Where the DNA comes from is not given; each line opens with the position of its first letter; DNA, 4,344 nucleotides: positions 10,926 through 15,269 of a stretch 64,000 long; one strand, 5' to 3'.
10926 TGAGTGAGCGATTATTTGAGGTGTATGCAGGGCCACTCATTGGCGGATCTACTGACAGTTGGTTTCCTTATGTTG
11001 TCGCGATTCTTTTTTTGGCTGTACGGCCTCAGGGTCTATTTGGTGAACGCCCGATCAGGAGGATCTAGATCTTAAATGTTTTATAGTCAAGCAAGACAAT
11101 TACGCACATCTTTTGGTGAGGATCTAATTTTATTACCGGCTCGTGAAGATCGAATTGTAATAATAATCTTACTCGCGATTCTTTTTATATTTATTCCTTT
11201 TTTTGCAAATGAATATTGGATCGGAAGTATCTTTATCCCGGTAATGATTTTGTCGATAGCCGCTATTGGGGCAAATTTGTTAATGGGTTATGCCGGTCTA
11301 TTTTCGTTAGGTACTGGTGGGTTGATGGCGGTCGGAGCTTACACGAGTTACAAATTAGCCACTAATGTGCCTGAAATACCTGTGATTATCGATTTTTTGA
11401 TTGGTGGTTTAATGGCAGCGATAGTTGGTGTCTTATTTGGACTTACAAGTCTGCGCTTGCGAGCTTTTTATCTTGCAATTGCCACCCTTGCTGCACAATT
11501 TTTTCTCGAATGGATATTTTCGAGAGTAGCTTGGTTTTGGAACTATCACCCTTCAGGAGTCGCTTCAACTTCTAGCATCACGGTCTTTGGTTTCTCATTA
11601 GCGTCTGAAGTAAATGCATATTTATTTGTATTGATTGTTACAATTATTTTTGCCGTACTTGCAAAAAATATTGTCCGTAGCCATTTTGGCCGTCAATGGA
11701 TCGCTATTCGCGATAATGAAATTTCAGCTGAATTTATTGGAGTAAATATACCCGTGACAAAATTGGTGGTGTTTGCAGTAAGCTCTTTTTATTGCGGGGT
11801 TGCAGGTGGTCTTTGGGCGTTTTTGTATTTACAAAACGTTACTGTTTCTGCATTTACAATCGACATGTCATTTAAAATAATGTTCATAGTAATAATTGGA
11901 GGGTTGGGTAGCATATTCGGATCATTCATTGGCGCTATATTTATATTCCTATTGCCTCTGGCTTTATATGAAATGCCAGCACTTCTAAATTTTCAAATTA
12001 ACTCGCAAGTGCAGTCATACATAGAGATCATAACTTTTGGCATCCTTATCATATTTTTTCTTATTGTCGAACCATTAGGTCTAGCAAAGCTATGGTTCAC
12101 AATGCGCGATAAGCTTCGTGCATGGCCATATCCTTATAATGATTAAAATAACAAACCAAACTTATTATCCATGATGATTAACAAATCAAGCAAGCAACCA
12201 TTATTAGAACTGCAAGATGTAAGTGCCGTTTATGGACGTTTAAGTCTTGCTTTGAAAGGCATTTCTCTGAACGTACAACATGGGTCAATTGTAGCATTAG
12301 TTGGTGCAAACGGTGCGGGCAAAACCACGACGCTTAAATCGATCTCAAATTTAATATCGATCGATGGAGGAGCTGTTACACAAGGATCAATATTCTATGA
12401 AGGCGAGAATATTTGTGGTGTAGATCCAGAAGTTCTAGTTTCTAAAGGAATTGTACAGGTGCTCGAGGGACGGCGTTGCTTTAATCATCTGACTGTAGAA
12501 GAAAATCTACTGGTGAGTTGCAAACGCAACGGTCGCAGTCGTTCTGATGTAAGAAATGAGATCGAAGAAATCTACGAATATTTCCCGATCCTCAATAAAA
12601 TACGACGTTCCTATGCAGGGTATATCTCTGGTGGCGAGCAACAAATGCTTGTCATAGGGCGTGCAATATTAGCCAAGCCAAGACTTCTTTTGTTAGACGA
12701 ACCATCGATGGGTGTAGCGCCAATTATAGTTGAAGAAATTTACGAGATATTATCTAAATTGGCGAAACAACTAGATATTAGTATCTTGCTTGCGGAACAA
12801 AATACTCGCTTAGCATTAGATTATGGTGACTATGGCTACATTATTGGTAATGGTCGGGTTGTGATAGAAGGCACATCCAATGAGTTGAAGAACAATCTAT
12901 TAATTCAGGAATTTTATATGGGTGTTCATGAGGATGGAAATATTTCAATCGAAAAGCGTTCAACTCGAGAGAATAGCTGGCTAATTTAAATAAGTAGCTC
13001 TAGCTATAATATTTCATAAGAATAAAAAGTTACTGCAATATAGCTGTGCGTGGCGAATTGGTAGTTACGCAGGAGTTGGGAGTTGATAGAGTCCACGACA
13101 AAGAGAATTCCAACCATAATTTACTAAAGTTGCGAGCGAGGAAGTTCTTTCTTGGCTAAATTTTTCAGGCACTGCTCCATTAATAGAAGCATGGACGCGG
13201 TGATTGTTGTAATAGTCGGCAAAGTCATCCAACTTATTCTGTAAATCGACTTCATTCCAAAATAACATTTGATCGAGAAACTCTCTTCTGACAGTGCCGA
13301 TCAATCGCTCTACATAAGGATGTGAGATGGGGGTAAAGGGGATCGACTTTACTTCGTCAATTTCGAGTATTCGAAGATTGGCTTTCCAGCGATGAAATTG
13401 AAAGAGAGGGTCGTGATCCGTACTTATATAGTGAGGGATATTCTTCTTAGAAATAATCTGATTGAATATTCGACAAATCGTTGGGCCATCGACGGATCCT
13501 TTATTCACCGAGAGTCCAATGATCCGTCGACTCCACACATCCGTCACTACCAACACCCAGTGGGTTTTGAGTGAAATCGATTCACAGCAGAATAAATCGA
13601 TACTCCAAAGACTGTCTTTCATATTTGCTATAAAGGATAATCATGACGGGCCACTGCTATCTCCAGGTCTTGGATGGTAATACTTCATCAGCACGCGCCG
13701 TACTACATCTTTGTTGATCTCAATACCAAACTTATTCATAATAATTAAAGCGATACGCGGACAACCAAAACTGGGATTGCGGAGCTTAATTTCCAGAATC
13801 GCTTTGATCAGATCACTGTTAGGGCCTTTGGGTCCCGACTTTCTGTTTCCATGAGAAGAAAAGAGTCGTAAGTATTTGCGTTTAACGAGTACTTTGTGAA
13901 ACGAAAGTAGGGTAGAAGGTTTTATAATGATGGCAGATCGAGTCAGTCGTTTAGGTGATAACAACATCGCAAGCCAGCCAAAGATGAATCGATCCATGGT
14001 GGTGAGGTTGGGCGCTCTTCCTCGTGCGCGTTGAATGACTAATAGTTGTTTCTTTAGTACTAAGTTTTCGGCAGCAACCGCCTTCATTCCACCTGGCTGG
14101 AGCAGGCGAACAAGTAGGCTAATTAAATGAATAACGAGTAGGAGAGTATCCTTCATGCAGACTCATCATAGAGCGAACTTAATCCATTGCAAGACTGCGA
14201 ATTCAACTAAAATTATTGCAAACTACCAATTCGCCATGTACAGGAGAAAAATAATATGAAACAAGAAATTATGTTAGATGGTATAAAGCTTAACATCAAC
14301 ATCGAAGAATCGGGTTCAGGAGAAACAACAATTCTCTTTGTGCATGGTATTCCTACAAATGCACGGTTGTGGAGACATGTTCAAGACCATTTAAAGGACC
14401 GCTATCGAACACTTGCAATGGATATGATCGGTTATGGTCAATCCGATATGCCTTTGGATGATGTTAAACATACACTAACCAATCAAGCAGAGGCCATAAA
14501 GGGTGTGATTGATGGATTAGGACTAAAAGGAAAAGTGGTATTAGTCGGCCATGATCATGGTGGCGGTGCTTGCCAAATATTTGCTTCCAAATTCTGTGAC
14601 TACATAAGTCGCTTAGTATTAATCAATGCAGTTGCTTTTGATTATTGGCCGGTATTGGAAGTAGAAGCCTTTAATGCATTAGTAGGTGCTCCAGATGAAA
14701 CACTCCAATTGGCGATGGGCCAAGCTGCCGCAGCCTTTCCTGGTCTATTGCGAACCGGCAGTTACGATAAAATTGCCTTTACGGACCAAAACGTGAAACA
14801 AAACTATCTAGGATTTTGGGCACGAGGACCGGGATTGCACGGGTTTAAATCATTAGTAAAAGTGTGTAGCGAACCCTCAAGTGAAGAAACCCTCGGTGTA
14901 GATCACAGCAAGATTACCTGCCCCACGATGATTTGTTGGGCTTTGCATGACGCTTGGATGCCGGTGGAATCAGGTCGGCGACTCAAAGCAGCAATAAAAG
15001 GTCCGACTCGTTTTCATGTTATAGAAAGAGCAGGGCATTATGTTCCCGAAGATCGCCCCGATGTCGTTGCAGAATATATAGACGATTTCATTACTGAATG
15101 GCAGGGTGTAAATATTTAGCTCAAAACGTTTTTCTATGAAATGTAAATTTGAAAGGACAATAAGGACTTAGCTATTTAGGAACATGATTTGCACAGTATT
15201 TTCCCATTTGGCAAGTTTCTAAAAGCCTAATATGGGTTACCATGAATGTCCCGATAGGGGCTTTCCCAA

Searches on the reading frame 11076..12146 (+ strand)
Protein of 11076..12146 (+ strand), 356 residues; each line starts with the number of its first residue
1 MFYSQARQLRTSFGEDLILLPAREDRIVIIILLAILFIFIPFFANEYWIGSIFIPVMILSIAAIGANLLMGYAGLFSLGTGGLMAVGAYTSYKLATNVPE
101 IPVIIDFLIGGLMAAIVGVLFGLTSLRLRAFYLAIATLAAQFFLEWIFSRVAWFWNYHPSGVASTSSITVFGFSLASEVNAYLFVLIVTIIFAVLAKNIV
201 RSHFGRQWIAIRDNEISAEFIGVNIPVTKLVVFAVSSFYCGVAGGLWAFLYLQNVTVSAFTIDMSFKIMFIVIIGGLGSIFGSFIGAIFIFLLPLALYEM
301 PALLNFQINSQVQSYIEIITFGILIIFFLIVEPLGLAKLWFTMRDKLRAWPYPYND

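Call 21: search_protein_families(library=ncbifam, proteins=[window:11076-12146:+], max_evalue=1e-8)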
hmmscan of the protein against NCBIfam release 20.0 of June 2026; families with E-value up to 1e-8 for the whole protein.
window:11076-12146:+ (356 aa): 4 families
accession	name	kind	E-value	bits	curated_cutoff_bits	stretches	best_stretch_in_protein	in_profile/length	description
NF008450.0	PRK11301.1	subfamily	1.3e-28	100.6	366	2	25-178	89-238/418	high-affinity branched-chain amino acid ABC transporter permease LivM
TIGR03408.1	urea_trans_UrtC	equivalog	1.9e-20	73.8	296.2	1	97-292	86-278/313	urea ABC transporter permease subunit UrtC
TIGR03409.1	urea_trans_UrtB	equivalog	8.3e-13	48.6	250.3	1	57-337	12-286/291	urea ABC transporter permease subunit UrtB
TIGR03727.1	urea_t_UrtC_arc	equivalog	1.3e-09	37.4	575.55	1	36-297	38-310/369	urea ABC transporter, permease protein UrtC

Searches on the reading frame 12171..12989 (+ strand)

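Call 21: search_protein_families(library=ncbifam, proteins=[window:12171-12989:+], max_evalue=1e-8)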
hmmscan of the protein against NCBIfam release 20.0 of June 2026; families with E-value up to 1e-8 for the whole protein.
window:12171-12989:+ (272 aa): 160 families (the best 25 are shown)
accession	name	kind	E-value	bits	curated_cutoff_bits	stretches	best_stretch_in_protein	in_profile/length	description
TIGR03410.1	urea_trans_UrtE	equivalog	6.7e-60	202.4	285.8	1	12-243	1-223/230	urea ABC transporter ATP-binding subunit UrtE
NF008626.0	PRK11614.1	equivalog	8.1e-59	198.9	441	1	10-251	4-236/237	high-affinity branched-chain amino acid ABC transporter ATP-binding protein LivF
TIGR04406.1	LPS_export_lptB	equivalog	2.3e-42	145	240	1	13-252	3-235/239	LPS export ABC transporter ATP-binding protein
TIGR01188.1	drrA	subfamily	7.8e-37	127.2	312.45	1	21-248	3-220/302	daunorubicin resistance ABC transporter, ATP-binding protein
NF008449.1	PRK11300.1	equivalog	1.4e-35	122.8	362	1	8-251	2-253/255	high-affinity branched-chain amino acid ABC transporter ATP-binding protein LivG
TIGR03411.1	urea_trans_UrtD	equivalog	1.4e-31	110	304.1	1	11-251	2-241/242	urea ABC transporter ATP-binding protein UrtD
TIGR00972.1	3a0107s01c2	equivalog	2.4e-31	109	343.2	1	12-240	2-231/248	phosphate ABC transporter ATP-binding protein PstB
NF008144.0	PRK10895.1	equivalog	2.1e-30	106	381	1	28-251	19-236/241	LPS export ABC transporter ATP-binding protein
TIGR03864.1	PQQ_ABC_ATP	hypoth_equivalog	4.7e-29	101.5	302.25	1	12-243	2-223/236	ABC transporter, ATP-binding subunit, PQQ-dependent alcohol dehydrogenase system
TIGR01186.1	proV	subfamily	1.1e-28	100.4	326.6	1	25-242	6-220/363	betaine/proline/choline family ABC transporter ATP-binding protein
TIGR02315.1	ABC_phnC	equivalog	1.5e-28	99.8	266.1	1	11-244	1-238/243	phosphonate ABC transporter ATP-binding protein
TIGR03265.1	PhnT2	equivalog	1.1e-27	97.2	457.7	1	10-241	3-224/353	putative 2-aminoethylphosphonate ABC transporter ATP-binding protein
NF006987.0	PRK09452.1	equivalog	1.9e-27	96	482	1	3-240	9-236/378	spermidine/putrescine ABC transporter ATP-binding protein PotA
TIGR00968.1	3a0106s01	subfamily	2.7e-27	95.8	342.75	1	13-242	2-221/237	sulfate ABC transporter ATP-binding protein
TIGR02142.1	modC_ABC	equivalog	5.7e-27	94.9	285.05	1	31-250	16-228/353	molybdenum ABC transporter ATP-binding protein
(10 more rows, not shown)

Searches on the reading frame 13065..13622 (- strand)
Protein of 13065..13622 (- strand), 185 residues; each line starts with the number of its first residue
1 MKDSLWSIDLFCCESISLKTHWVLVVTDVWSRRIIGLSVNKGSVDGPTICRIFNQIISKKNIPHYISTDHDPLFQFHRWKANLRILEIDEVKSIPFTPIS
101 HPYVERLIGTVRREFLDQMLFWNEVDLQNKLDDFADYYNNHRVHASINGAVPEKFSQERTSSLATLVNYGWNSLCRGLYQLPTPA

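Call 57: search_protein_families(library=pfam, proteins=[window:13065-13622:-], max_evalue=0.001)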
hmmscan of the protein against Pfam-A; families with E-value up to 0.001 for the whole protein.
window:13065-13622:- (185 aa): 3 families
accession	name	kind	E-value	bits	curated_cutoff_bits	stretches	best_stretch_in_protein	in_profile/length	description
PF13683.12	rve_3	-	4e-11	42.9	26.5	1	95-152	10-67/67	Integrase core domain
PF00665.32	rve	-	6.5e-07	30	32.6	1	3-89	5-93/102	Integrase core domain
PF13333.12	rve_2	-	0.00019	21.9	22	1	109-157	5-53/56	Integrase core domain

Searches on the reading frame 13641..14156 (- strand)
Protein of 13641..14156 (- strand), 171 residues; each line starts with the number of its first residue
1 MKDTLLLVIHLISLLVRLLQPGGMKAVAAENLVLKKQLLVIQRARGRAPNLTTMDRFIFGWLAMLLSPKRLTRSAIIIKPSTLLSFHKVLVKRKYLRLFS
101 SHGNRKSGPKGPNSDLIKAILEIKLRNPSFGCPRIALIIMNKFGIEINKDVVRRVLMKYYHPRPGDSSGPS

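Call 57: search_protein_families(library=pfam, proteins=[window:13641-14156:-], max_evalue=0.001)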
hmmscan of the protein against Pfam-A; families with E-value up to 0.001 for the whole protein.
window:13641-14156:- (171 aa): 1 family
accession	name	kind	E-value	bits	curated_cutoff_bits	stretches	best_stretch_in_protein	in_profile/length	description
PF13276.12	HTH_21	-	0.00034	21.2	28.1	1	116-155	6-46/60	HTH-like domain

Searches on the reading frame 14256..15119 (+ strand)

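Call 21: search_protein_families(library=ncbifam, proteins=[window:14256-15119:+], max_evalue=1e-8)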
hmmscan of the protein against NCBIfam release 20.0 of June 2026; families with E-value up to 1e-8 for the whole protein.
window:14256-15119:+ (287 aa): 19 families
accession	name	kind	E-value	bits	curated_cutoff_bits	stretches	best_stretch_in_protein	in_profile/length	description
NF002938.0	PRK03592.1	equivalog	3.5e-28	98.8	241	1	13-127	21-131/298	haloalkane dehalogenase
NF050089.1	i_nPHAscl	equivalog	3.6e-22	78.8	300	1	15-137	10-129/288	intracellular short-chain-length polyhydroxyalkanoate depolymerase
NF004514.1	PRK05855.1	equivalog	5.9e-21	74.7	455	1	8-103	8-102/578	SDR family oxidoreductase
TIGR03343.1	biphenyl_bphD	equivalog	1e-19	70.9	462.15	1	12-279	20-280/282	2-hydroxy-6-oxo-6-phenylhexa-2,4-dienoate hydrolase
NF002043.0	PRK00870.1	subfamily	5.1e-19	68.8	265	1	12-280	34-299/302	haloalkane dehalogenase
TIGR02427.1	protocat_pcaD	equivalog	9.6e-19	67.7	255.85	1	14-125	4-112/251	3-oxoadipate enol-lactonase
NF002873.0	PRK03204.1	equivalog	2.3e-18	66.5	466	1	20-144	32-152/286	haloalkane dehalogenase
NF045632.1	hydroxlase_HsaD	equivalog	4.7e-18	65.1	400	1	13-280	23-289/290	4,5:9,10-diseco-3-hydroxy-5,9,17-trioxoandrosta-1(10),2-diene-4-oate hydrolase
NF051488.1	bifunc_PcaDC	exception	1.1e-17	64.3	390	1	18-127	8-113/375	bifunctional 3-oxoadipate enol-lactonase/4-carboxymuconolactone decarboxylase PcaDC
NF011457.0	PRK14875.1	equivalog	4.6e-17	62.1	307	1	14-126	122-232/372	acetoin dehydrogenase dihydrolipoyllysine-residue acetyltransferase subunit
NF051487.1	bifunc_PcaCD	exception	3.6e-13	49.4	430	1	12-127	158-273/413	bifunctional 4-carboxymuconolactone decarboxylase/3-oxoadipate enol-lactonase PcaCD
TIGR03056.1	bchO_mg_che_rel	equivalog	5.4e-12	45.3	172.55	0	19-126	23-129/278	alpha/beta fold hydrolase BchO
TIGR03695.1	menH_SHCHC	equivalog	2.7e-11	43.4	208.55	1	24-125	3-104/252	2-succinyl-6-hydroxy-2,4-cyclohexadiene-1-carboxylate synthase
TIGR03611.1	RutD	equivalog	7.6e-11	41.9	238.5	0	21-125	11-113/258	pyrimidine utilization protein D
TIGR01738.1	bioH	equivalog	1.6e-10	41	206.95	0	20-145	1-123/245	pimeloyl-ACP methyl ester esterase BioH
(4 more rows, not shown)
